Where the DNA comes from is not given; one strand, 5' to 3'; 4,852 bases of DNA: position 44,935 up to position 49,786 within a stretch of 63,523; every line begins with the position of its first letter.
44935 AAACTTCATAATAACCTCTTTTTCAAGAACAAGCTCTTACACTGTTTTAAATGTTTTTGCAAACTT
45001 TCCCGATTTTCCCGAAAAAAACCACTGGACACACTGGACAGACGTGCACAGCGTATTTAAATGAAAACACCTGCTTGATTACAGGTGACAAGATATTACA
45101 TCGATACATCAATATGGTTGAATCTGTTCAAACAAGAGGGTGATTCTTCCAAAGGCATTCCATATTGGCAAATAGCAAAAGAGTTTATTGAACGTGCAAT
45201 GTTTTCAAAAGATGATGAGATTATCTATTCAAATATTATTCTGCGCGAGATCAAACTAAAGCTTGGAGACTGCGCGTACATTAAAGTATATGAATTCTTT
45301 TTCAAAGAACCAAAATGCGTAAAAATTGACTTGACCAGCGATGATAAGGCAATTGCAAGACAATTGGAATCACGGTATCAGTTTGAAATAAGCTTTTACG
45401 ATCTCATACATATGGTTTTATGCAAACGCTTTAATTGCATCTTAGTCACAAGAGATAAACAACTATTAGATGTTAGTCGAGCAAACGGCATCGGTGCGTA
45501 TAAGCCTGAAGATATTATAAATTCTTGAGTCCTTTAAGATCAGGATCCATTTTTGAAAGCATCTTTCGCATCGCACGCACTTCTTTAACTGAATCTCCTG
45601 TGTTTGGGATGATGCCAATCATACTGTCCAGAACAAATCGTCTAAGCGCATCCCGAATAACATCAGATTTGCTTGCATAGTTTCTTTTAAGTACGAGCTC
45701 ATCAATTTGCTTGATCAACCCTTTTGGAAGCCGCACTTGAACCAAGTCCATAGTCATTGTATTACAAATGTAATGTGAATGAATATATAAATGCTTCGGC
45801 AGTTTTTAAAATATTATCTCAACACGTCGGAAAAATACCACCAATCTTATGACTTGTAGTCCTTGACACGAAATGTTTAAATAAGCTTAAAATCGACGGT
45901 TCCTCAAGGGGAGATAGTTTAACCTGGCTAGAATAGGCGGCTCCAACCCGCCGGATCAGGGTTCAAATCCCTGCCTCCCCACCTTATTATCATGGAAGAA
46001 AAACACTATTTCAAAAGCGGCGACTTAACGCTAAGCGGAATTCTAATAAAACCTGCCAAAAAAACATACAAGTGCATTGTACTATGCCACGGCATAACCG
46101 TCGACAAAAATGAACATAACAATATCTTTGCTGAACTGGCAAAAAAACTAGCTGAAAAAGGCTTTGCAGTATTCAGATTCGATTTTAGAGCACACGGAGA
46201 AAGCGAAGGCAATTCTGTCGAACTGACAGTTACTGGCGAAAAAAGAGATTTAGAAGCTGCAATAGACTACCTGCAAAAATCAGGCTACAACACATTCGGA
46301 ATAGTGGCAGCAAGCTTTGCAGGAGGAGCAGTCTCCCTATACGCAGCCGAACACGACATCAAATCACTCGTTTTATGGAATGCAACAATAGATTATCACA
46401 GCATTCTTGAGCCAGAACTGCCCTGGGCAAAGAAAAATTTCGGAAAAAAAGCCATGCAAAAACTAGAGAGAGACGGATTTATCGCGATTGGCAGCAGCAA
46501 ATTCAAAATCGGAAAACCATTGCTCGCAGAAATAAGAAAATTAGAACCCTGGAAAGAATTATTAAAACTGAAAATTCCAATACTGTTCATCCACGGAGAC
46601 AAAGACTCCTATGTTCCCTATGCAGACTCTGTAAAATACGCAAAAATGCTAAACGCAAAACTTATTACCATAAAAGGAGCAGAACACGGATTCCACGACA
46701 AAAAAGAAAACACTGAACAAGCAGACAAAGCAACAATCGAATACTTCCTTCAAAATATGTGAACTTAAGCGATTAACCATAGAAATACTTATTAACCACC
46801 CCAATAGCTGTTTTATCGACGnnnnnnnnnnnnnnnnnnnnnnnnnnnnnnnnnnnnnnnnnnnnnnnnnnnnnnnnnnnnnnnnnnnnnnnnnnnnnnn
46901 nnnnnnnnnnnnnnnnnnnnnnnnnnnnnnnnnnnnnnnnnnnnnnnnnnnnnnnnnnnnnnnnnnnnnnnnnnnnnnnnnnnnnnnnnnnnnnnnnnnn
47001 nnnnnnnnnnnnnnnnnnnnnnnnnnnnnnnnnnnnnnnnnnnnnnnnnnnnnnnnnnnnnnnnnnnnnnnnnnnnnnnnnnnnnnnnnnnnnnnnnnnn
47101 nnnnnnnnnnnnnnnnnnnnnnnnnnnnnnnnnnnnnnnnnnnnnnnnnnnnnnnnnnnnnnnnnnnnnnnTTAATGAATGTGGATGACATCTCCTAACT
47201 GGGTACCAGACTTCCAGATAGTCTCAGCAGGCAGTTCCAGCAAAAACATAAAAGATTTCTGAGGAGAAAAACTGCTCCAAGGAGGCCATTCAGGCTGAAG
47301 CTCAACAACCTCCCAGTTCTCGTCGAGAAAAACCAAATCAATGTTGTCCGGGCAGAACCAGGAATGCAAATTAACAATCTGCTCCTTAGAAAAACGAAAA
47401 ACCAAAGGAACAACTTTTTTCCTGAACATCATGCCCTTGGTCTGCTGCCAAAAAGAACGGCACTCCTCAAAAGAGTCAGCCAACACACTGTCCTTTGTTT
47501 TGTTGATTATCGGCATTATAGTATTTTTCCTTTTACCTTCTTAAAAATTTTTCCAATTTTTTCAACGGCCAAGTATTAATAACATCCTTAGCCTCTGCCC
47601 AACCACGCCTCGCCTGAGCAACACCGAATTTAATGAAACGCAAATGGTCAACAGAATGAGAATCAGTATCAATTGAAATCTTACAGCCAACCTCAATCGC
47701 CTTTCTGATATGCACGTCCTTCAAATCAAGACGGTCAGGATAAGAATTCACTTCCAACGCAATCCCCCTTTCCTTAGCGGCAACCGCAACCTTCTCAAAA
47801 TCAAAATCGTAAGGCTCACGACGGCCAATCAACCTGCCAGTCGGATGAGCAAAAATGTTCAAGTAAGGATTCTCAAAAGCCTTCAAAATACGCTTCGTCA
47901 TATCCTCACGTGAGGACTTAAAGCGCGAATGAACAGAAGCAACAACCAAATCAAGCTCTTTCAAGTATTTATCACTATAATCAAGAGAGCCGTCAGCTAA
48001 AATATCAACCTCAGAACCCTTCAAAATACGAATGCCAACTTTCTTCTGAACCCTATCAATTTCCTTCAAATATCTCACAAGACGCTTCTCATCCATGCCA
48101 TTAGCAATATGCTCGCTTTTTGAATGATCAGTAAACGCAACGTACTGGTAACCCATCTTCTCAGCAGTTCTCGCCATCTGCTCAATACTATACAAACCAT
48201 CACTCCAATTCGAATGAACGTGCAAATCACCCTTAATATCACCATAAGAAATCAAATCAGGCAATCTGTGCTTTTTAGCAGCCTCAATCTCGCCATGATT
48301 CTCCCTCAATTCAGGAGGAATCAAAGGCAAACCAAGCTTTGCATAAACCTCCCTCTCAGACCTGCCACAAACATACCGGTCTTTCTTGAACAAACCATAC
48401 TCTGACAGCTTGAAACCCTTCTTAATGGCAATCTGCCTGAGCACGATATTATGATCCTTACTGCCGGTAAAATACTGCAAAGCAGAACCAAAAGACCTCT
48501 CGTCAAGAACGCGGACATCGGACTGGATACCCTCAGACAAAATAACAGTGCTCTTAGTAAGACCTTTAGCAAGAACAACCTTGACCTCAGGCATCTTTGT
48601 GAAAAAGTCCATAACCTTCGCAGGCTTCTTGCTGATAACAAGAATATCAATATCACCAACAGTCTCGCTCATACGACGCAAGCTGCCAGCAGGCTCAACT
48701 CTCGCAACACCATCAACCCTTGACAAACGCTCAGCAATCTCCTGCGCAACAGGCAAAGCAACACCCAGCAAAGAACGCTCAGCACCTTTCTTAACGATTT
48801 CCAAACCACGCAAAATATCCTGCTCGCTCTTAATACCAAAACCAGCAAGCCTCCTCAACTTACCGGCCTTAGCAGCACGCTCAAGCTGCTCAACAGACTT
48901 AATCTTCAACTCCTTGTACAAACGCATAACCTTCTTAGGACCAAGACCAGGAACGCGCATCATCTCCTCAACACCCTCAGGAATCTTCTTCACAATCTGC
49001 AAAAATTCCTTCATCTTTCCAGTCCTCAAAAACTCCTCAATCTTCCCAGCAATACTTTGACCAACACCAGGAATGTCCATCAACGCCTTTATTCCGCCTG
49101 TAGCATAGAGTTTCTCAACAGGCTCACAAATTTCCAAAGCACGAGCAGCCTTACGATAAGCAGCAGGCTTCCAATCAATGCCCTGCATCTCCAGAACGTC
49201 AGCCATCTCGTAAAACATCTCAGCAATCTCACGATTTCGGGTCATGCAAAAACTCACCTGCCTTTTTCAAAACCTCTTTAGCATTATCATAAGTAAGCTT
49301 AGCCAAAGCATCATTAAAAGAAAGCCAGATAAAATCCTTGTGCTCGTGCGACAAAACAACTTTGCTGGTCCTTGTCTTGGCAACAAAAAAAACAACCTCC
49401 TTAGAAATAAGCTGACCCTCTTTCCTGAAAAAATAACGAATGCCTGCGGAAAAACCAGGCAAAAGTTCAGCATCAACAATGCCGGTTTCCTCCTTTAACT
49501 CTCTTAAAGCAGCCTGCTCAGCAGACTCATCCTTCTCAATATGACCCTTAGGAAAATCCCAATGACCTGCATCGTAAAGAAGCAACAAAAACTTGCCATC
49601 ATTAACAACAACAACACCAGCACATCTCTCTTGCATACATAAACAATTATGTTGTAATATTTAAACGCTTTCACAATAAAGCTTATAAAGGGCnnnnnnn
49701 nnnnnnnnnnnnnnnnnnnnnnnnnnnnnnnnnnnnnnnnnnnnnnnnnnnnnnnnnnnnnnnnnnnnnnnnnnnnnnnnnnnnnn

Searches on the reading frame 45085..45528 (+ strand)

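Call 67: search_protein_families(library=pfam, proteins=[window:45085-45528:+], max_evalue=0.00001)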
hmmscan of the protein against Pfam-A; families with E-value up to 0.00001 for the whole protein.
window:45085-45528:+ (147 aa): 1 family
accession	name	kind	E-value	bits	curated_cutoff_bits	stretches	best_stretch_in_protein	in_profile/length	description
PF01850.27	PIN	-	1.2e-11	45.7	23.6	1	4-131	1-118/120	PIN domain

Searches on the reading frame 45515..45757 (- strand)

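Call 67: search_protein_families(library=pfam, proteins=[window:45515-45757:-], max_evalue=0.00001)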
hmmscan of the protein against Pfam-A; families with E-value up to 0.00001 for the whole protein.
window:45515-45757:- (80 aa): 1 family
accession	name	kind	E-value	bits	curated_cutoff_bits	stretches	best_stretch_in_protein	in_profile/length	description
PF01402.27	RHH_1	-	9.1e-09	35.4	20.5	1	6-42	2-37/39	Ribbon-helix-helix protein, copG family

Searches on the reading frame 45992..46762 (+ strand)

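Call 67: search_protein_families(library=pfam, proteins=[window:45992-46762:+], max_evalue=0.00001)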
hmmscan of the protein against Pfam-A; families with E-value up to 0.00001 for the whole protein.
window:45992-46762:+ (256 aa): 8 families
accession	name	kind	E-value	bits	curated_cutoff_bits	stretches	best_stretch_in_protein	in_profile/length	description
PF12146.15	Hydrolase_4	-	5.7e-20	72.1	27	1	27-236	5-233/239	Serine aminopeptidase, S33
PF00561.26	Abhydrolase_1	-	2.1e-17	64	25.8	1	29-142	3-112/245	alpha/beta hydrolase fold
PF02273.21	Acyl_transf_2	-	9.1e-10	38.7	20.3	1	43-212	43-213/294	Acyl transferase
PF12697.13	Abhydrolase_6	-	4.2e-09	37.8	26.3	1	29-236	1-208/217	Alpha/beta hydrolase family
PF01738.24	DLH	-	5.5e-09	36.4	21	0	188-247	137-201/217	Dienelactone hydrolase family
PF20434.5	BD-FAE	-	7.4e-09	35.9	26.8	1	21-219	8-214/215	BD-FAE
PF20408.4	Abhydrolase_11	-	6.5e-08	33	27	0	187-247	120-180/193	Alpha/beta hydrolase domain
PF00326.27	Peptidase_S9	-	2e-06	27.9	22.6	0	182-255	130-209/213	Prolyl oligopeptidase family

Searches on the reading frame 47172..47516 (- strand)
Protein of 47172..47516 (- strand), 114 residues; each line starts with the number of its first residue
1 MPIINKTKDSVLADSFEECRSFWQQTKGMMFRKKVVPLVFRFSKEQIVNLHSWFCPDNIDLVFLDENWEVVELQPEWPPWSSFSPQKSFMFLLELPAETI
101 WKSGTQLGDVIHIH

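Call 67: search_protein_families(library=pfam, proteins=[window:47172-47516:-], max_evalue=0.00001)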
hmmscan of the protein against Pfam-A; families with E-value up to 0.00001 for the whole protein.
window:47172-47516:- (114 aa): 1 family
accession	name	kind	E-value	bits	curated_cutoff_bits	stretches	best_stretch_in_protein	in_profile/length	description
PF02643.20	DUF192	-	5.4e-12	46.1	27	1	19-113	6-96/96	Uncharacterized ACR, COG1430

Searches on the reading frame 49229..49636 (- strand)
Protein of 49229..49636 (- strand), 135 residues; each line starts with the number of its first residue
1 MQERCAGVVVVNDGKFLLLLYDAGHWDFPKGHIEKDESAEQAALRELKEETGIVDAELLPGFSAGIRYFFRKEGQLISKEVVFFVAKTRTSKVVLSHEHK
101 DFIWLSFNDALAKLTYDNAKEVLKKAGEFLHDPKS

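Call 68: search_protein_families(library=pfam, proteins=[window:49229-49636:-], max_evalue=0.00001)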
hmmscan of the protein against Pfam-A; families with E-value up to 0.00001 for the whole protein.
window:49229-49636:- (135 aa): 1 family
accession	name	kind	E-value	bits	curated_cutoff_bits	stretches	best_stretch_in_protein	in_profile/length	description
PF00293.34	NUDIX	-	4.4e-21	75.7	21.1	1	3-123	3-131/134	NUDIX domain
